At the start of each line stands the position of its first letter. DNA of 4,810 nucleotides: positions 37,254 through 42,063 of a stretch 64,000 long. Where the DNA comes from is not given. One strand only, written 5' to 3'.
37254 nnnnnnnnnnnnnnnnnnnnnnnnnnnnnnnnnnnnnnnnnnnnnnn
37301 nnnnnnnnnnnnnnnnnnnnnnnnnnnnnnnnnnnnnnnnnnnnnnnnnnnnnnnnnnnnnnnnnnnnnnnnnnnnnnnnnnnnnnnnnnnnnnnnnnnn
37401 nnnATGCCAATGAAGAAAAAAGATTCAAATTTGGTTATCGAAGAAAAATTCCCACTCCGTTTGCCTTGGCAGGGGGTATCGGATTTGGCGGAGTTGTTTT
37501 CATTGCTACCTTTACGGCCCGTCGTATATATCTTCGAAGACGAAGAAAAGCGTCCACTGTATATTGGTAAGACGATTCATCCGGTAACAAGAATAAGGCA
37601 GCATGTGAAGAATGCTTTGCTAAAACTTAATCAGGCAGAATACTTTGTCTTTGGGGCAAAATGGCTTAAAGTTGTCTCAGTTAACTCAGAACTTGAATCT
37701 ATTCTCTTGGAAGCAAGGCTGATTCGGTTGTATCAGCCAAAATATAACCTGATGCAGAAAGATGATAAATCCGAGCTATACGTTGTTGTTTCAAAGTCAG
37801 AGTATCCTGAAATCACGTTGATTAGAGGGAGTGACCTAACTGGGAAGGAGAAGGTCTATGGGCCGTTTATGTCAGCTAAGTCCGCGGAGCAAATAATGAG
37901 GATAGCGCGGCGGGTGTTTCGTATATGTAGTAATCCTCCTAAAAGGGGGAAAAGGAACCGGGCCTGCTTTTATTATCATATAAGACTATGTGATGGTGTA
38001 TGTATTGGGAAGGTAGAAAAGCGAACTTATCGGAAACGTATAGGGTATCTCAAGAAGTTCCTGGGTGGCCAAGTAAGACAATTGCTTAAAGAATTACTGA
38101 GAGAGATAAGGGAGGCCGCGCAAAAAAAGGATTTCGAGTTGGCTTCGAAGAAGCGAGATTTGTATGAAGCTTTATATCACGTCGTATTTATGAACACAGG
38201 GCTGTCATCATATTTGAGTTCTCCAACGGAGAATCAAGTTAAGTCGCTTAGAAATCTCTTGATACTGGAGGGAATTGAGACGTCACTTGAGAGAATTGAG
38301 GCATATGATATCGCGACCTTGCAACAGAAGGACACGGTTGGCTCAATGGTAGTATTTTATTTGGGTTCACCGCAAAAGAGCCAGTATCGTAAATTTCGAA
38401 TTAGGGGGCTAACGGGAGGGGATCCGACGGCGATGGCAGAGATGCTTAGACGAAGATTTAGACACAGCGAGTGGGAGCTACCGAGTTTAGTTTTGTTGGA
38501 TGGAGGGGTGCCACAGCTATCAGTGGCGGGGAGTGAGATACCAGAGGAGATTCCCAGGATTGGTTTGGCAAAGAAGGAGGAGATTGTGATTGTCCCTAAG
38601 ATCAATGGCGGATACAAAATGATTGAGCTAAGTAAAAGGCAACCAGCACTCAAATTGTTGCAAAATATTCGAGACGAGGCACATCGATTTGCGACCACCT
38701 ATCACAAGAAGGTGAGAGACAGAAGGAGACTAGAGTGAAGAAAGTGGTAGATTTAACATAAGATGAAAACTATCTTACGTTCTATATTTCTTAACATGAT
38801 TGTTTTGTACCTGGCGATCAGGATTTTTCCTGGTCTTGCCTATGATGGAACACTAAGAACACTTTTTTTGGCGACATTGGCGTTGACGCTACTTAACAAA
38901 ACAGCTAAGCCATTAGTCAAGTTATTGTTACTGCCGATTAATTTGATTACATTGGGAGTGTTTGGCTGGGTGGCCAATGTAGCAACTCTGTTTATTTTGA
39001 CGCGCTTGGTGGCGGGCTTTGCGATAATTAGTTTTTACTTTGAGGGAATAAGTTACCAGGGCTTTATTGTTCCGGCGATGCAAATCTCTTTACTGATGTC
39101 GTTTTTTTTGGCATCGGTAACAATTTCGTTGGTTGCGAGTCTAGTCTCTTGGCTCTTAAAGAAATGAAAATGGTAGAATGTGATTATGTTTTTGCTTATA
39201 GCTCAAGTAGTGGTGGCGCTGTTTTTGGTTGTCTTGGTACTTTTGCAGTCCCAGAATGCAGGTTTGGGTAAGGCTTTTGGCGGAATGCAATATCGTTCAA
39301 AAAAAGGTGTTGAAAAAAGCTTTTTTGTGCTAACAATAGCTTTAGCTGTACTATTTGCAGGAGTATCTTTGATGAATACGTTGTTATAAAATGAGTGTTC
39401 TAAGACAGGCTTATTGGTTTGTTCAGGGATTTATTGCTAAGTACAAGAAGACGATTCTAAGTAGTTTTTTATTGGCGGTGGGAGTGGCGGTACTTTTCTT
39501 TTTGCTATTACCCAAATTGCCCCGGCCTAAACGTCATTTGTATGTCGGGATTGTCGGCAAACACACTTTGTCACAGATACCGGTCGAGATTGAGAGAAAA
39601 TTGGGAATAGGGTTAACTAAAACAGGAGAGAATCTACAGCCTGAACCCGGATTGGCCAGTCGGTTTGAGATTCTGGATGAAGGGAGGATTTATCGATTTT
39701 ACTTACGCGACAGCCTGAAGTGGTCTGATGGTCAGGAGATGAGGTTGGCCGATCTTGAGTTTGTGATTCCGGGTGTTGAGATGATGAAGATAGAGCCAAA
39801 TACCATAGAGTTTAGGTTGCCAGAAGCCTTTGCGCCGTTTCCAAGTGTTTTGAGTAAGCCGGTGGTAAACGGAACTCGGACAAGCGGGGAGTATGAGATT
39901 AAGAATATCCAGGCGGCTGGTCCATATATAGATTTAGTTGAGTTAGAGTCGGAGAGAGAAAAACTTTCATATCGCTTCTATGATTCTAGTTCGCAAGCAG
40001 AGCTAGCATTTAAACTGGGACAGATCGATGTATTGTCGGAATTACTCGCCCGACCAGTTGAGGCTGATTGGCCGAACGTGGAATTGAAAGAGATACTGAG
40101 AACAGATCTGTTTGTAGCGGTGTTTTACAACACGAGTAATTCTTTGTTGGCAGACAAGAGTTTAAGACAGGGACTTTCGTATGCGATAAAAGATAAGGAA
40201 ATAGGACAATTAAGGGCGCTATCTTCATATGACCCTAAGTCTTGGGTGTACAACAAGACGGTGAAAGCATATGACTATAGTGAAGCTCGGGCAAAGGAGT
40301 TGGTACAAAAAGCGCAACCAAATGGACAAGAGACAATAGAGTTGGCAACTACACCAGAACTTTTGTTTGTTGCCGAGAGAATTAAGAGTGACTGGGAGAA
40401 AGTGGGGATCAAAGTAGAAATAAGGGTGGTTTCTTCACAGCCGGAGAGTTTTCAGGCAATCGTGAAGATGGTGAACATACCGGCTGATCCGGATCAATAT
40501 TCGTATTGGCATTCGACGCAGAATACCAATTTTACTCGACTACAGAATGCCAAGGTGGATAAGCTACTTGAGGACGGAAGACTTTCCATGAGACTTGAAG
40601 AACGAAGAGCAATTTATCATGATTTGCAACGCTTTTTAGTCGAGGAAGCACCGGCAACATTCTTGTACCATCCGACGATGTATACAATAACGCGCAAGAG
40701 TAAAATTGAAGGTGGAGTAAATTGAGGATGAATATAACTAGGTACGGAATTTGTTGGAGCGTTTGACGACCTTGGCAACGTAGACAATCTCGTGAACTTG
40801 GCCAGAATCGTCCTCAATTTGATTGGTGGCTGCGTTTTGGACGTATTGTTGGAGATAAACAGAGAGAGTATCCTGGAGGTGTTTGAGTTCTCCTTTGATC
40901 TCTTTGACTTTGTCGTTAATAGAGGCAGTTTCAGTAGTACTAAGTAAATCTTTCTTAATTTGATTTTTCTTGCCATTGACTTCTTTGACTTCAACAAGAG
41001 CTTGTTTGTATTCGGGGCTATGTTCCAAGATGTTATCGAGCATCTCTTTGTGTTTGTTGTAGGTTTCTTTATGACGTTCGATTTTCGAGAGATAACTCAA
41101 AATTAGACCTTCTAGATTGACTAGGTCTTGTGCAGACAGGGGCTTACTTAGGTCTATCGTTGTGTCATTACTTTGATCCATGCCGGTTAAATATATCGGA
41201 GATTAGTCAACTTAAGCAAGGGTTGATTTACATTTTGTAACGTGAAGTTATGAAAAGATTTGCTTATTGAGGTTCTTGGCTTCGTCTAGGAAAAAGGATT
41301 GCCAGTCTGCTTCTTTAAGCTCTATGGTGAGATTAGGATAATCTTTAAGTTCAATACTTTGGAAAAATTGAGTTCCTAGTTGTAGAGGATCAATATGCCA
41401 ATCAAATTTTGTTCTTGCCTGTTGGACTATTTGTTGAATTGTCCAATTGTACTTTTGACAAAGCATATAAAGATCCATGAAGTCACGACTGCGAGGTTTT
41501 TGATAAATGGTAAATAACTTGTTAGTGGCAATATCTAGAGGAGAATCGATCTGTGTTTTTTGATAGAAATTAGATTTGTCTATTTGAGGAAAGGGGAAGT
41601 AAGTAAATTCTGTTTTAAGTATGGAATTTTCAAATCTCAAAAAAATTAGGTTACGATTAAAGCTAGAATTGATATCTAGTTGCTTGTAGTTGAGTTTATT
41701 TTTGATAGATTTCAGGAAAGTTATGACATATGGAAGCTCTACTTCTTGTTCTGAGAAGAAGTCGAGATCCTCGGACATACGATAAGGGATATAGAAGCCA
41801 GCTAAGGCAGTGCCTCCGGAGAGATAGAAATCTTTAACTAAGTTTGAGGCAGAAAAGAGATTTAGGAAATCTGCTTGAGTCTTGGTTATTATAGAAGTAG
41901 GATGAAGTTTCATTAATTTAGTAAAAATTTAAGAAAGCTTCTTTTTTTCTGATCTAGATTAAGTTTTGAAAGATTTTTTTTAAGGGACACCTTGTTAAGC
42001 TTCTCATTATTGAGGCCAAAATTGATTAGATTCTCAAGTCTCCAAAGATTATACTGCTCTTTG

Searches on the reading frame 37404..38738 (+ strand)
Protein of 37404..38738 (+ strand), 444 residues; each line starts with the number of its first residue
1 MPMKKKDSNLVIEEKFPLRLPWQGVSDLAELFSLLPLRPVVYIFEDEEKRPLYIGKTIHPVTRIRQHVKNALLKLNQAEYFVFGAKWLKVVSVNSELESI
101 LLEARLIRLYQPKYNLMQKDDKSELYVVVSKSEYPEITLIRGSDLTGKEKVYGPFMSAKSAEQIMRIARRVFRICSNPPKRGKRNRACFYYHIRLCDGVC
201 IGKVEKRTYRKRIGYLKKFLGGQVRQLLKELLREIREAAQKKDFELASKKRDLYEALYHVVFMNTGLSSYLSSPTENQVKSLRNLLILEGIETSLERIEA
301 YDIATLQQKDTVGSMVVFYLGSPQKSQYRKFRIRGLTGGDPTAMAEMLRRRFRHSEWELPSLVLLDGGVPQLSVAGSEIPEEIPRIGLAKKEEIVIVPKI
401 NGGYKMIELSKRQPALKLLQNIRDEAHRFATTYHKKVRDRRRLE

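Call 9: search_protein_families(library=pfam, proteins=[window:37404-38738:+])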
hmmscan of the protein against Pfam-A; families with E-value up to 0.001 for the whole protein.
window:37404-38738:+ (444 aa): 2 families
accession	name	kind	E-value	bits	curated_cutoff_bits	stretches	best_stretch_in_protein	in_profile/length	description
PF08459.17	UvrC_RNaseH_dom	-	1.4e-37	129.4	22.3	1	290-430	5-158/159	UvrC RNAse H endonuclease domain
PF01541.30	GIY-YIG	-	1.1e-09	38.9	22.6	1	40-115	3-78/78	GIY-YIG catalytic domain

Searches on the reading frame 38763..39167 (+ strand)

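Call 35: search_protein_families(library=pfam, max_evalue=0.00001, proteins=[window:38763-39167:+])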
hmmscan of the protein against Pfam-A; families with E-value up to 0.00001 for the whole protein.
window:38763-39167:+ (134 aa): 1 family
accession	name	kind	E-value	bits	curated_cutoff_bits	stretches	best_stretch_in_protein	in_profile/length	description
PF04020.18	Phage_holin_4_2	-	5e-14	53.2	28.8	1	4-125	3-99/105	Mycobacterial 4 TMS phage holin, superfamily IV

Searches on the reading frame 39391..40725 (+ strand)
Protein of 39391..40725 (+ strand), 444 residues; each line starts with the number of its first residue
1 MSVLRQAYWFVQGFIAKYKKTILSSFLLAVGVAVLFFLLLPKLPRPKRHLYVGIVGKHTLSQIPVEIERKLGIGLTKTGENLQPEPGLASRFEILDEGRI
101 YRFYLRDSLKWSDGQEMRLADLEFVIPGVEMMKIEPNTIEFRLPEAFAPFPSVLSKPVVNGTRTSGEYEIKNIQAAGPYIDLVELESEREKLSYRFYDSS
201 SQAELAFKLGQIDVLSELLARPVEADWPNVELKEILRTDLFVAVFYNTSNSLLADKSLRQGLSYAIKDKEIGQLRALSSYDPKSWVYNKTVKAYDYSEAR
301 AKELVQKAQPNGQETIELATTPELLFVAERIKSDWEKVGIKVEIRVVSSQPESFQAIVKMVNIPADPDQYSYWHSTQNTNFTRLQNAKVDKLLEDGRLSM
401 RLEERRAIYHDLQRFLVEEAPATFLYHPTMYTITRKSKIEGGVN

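Call 35: search_protein_families(library=pfam, max_evalue=0.00001, proteins=[window:39391-40725:+])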
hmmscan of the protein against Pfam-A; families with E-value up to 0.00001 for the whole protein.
window:39391-40725:+ (444 aa): 1 family
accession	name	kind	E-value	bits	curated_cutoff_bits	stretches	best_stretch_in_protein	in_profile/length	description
PF00496.27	SBP_bac_5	-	3.6e-27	95.9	32.4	2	190-374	149-360/368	Bacterial extracellular solute-binding proteins, family 5 Middle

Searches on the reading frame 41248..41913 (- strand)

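Call 35: search_protein_families(library=pfam, max_evalue=0.00001, proteins=[window:41248-41913:-])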
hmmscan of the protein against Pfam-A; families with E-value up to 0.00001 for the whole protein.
window:41248-41913:- (221 aa): 1 family
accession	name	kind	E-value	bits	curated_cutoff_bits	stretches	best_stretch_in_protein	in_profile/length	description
PF08843.17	AbiEii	-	1.9e-18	67.7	22.5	1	17-208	3-220/238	Nucleotidyl transferase AbiEii toxin, Type IV TA system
